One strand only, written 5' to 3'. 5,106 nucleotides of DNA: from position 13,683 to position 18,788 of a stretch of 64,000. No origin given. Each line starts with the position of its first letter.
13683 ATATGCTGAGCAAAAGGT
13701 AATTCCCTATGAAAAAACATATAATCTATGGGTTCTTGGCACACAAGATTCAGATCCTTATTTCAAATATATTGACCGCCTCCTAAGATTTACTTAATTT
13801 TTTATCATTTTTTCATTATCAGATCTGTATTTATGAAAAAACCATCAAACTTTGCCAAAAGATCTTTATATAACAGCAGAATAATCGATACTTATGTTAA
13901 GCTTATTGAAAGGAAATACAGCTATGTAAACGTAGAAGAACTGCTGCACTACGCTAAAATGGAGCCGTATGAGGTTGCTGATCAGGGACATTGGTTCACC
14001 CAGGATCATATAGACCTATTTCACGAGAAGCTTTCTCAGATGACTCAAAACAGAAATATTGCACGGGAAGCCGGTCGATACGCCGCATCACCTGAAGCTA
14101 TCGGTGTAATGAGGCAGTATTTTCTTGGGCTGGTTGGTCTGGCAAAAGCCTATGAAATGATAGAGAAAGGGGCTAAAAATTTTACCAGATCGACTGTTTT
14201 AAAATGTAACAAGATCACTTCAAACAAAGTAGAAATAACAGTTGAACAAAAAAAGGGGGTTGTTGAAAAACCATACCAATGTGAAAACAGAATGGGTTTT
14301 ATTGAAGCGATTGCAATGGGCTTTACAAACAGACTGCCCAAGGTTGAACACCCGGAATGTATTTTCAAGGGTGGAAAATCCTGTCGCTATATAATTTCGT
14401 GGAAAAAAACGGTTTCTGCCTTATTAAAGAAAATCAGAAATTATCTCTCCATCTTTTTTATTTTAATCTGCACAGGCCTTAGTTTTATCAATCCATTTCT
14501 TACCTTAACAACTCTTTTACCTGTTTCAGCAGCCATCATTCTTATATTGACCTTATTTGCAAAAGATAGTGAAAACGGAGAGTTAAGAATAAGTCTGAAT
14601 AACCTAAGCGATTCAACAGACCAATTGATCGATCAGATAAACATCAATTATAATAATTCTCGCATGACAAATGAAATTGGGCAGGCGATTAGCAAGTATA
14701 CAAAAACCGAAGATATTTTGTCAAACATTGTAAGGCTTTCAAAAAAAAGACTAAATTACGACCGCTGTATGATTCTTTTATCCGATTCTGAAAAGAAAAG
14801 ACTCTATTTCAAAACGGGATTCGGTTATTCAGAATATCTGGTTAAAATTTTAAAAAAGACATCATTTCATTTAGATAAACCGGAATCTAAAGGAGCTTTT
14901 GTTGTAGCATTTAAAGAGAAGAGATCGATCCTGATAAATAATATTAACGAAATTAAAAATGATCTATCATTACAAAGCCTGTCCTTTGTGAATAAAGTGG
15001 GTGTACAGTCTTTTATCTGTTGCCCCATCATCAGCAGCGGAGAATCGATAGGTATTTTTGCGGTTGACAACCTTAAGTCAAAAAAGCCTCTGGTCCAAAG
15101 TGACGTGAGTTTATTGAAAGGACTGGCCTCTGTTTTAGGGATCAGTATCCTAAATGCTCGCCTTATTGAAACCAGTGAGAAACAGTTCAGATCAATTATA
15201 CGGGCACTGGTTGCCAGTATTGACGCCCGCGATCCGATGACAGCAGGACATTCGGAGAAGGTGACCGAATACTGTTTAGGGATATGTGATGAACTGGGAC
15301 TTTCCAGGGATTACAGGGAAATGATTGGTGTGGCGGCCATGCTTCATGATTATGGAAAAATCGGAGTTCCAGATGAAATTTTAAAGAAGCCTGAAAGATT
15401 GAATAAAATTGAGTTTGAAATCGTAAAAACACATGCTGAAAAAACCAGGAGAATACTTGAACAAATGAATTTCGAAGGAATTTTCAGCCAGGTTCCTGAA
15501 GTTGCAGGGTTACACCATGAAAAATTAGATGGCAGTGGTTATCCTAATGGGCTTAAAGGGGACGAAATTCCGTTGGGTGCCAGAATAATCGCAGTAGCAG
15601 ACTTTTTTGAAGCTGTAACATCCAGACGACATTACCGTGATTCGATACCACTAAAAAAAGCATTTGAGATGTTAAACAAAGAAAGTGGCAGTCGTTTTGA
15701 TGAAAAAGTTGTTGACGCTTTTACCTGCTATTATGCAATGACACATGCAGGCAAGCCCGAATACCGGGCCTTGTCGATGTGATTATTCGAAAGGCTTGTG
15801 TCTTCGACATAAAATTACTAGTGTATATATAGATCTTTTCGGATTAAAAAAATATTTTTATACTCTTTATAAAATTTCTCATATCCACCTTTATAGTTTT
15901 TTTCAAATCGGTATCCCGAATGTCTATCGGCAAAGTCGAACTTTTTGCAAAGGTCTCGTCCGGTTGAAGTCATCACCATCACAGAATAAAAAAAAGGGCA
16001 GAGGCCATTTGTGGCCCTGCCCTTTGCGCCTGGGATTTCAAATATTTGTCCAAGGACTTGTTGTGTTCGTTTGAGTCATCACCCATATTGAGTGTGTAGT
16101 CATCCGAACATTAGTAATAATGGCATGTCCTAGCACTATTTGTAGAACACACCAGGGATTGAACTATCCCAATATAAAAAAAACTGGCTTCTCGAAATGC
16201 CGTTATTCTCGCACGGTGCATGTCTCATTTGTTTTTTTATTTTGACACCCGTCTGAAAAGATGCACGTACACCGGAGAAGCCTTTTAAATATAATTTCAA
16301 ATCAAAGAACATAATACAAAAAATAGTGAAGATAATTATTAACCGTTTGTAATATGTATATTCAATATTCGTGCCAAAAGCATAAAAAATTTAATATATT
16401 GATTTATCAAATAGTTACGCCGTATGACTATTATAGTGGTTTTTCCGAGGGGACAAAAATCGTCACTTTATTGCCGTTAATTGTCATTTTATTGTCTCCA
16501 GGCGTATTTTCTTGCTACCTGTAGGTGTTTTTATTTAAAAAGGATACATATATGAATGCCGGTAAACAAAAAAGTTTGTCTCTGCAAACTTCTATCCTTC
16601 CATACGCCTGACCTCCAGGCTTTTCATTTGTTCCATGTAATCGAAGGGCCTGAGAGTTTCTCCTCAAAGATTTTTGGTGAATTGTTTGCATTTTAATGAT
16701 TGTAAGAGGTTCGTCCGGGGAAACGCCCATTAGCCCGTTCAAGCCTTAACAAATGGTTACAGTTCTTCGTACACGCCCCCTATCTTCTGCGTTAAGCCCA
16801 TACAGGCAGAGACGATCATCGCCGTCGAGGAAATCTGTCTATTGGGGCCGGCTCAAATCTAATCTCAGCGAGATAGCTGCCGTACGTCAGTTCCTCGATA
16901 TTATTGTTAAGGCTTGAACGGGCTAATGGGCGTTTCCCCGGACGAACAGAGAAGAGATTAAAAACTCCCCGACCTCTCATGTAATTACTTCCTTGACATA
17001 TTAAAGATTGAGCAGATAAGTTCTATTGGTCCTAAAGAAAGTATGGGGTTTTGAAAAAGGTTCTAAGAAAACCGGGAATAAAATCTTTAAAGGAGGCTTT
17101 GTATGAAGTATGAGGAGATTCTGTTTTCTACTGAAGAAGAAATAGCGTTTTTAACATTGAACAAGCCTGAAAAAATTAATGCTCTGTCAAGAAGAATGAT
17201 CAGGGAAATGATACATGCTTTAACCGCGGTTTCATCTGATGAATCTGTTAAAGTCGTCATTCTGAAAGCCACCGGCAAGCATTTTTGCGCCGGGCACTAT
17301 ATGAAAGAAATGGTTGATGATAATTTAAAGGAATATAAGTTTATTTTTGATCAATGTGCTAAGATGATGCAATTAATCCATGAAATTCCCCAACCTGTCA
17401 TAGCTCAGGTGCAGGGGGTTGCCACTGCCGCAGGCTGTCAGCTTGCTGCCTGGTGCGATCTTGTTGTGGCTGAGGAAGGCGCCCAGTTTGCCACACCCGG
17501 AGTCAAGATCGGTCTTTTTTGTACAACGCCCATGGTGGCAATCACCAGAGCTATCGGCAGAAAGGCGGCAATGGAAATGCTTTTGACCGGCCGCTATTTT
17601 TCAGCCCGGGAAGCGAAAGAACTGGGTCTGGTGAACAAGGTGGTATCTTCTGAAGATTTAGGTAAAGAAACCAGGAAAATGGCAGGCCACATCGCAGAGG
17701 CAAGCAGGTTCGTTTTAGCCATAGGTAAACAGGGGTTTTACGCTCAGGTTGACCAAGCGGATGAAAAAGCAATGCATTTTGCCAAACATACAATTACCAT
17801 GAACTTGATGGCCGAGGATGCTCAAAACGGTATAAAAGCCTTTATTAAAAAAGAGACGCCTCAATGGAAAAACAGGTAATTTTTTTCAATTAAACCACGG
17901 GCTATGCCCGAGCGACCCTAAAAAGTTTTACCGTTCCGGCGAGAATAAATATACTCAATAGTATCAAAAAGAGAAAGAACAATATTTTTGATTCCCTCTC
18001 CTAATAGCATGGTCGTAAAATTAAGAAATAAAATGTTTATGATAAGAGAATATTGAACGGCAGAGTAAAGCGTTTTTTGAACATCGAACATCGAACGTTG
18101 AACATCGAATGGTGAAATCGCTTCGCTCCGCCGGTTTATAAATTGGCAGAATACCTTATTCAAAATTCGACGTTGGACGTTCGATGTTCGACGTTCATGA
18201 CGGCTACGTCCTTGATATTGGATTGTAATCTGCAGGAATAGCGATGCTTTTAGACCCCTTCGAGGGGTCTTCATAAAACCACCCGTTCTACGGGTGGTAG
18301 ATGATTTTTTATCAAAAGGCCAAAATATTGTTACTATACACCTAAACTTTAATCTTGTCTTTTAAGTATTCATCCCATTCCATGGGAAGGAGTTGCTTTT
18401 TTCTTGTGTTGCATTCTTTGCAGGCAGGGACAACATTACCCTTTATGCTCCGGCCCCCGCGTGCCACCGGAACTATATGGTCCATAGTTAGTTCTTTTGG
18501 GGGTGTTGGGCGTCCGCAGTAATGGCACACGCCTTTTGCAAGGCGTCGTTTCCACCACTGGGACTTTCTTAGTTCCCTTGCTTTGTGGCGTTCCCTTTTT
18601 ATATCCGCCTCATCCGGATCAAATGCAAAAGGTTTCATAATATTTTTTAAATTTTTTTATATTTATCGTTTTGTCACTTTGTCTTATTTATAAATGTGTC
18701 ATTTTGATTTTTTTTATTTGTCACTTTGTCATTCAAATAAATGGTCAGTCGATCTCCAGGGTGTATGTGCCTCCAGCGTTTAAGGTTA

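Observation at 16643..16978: Element C: two-copy 336-339 bp mobile-looking element with a compensated 42-bp inner stem around a conserved ~150-nt core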

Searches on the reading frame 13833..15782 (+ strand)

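Call 52: search_protein_families(library=pfam, proteins=[window:13833-15782:+], max_evalue=0.00001)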
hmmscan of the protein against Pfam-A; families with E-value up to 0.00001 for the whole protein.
window:13833-15782:+ (649 aa): 4 families
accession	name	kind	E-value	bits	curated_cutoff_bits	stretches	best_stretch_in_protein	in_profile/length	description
PF13487.12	HD_5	-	1.6e-42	145.6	27.2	1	462-626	6-170/170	HD domain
PF01966.28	HD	-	5.1e-17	62.7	22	1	471-594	2-115/116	HD domain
PF01590.32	GAF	-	2.4e-13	51.2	22.4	1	293-439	3-133/133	GAF domain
PF13185.12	GAF_2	-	6.1e-09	36.6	28.6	1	293-439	5-135/136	GAF domain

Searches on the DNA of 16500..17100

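Call 5: search_rna_families(source=window, start=16500, end=17100, threshold=evalue, max_evalue=10, show_alignments=3)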
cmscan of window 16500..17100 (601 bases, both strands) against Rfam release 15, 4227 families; matches with E-value up to 10: 5.
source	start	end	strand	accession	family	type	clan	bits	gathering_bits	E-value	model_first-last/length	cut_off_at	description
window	17027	17100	+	RF01211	SNORD124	Gene; snRNA; snoRNA; CD-box;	-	16.8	40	3.9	1-78/104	3'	Small nucleolar RNA SNORD124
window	16651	16700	-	RF02699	Avashort_thermometer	Cis-reg; thermoregulator;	-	15.2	88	3.6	1-59/59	no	Avashort 5' UTR thermometer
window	17041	17089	-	RF02181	ST7-AS2_1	Gene; lncRNA;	-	14.5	80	2.4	26-72/72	no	ST7 antisense RNA 2 conserved region 1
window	16649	16666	-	RF04357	Plastid-ndhA-ndhB-2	Intron;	CL00155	14.4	53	3.5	12-29/41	no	Plastid-ndhA-ndhB-2 group II-D5 intron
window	16656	16669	-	RF00180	REN-SRE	Cis-reg;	-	11.6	41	5.9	4-17/37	no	Renin stability regulatory element (REN-SRE)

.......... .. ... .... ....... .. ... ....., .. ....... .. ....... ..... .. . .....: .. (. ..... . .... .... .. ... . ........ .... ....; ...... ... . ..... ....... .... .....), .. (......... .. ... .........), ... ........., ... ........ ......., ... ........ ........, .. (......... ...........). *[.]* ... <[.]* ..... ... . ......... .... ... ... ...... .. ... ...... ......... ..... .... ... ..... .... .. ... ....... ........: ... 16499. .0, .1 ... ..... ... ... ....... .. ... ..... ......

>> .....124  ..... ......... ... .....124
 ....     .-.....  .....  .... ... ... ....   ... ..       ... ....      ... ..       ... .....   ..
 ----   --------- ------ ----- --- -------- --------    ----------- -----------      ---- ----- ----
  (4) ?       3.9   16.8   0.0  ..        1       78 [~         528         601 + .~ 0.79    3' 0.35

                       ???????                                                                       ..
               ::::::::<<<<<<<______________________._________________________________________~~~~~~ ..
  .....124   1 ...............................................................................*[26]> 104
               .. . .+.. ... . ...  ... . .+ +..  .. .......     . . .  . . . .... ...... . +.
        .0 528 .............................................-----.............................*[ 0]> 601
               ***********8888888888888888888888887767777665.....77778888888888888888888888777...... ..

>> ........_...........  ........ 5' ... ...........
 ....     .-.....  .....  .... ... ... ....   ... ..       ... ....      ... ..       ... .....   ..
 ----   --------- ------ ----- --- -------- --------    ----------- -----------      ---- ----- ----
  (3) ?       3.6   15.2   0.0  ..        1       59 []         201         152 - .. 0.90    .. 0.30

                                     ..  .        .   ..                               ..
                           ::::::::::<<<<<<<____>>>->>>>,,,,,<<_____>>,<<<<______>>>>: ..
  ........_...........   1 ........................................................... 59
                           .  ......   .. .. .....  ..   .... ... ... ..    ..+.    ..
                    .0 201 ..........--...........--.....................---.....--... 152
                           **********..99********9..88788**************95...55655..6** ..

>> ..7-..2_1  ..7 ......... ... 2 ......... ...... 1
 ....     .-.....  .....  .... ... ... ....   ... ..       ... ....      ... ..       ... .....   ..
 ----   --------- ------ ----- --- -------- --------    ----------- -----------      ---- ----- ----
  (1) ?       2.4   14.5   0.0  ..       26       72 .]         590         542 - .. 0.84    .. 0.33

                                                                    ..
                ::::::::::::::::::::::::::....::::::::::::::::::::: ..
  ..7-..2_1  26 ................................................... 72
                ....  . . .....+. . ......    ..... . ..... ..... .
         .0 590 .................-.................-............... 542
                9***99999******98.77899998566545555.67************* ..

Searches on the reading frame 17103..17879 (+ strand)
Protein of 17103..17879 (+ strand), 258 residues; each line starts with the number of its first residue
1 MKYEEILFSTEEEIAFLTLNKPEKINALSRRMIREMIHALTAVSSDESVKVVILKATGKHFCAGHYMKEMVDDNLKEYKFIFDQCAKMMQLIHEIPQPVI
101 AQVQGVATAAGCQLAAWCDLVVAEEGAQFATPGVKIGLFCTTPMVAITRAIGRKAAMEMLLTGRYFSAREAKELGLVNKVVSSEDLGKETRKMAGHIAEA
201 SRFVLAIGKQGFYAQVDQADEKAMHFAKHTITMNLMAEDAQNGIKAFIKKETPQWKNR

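Call 52: search_protein_families(library=pfam, proteins=[window:17103-17879:+], max_evalue=0.00001)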
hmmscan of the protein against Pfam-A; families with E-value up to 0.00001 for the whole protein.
window:17103-17879:+ (258 aa): 2 families
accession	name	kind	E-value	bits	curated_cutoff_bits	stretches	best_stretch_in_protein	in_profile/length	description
PF00378.25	ECH_1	-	4.8e-60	203.4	27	1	10-257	2-250/251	Enoyl-CoA hydratase/isomerase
PF16113.10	ECH_2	-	3.2e-33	116.1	27.2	1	15-210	2-201/335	Enoyl-CoA hydratase/isomerase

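Call 64: find_encoding_contigs(protein=window:17103-17879:+, flank=2500, max_places=10)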
Protein window:17103-17879:+ (258 aa): 1 contig read that carries it; 1 place shown.
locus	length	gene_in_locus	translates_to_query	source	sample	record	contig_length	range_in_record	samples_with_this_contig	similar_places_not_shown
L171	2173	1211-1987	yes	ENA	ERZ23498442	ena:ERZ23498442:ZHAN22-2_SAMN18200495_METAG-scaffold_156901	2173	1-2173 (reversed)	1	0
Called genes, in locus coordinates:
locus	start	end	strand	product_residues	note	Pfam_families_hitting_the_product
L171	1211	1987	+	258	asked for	PF00378:ECH_1, PF16113:ECH_2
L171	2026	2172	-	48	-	?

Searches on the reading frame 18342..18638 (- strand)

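Call 52: search_protein_families(library=pfam, proteins=[window:18342-18638:-], max_evalue=0.00001)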
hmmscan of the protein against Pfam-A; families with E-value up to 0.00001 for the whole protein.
window:18342-18638:- (98 aa): 2 families
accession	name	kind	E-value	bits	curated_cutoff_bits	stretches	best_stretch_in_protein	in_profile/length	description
PF01844.29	HNH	-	8.7e-14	51.8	21.4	1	38-81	1-45/47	HNH endonuclease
PF14279.12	HNH_5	-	1.7e-13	50.7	27.5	1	38-84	1-47/56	HNH endonuclease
